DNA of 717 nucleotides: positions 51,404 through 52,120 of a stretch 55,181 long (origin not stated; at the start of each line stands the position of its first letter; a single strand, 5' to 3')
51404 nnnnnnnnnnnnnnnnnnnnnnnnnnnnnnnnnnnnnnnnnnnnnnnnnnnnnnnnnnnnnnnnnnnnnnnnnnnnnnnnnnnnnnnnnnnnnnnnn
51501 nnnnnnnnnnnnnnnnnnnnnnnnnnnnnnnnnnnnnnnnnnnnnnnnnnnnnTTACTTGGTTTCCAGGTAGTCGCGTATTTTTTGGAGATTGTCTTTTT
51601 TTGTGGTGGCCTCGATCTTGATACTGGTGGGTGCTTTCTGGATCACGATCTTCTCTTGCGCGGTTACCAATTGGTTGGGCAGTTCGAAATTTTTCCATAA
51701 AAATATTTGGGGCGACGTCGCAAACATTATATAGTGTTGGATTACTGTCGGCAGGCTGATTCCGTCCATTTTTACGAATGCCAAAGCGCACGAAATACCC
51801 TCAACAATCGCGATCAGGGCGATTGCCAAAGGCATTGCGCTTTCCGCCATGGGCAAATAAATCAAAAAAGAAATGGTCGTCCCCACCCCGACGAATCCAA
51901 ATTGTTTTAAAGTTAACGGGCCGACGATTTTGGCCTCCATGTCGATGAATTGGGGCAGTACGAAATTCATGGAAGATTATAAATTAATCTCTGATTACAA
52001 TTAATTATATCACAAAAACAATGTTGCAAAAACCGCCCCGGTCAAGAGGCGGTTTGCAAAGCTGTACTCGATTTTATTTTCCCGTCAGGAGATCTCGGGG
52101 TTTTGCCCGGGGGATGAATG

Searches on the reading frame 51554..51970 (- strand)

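Call 81: search_protein_families(library=pfam, proteins=[window:51554-51970:-], max_evalue=0.001)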
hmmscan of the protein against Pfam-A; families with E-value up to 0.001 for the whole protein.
window:51554-51970:- (138 aa): 1 family
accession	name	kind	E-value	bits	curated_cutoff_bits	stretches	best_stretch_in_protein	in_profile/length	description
PF12666.12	PrgI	-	1.5e-08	35.5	27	1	11-88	9-87/91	PrgI family protein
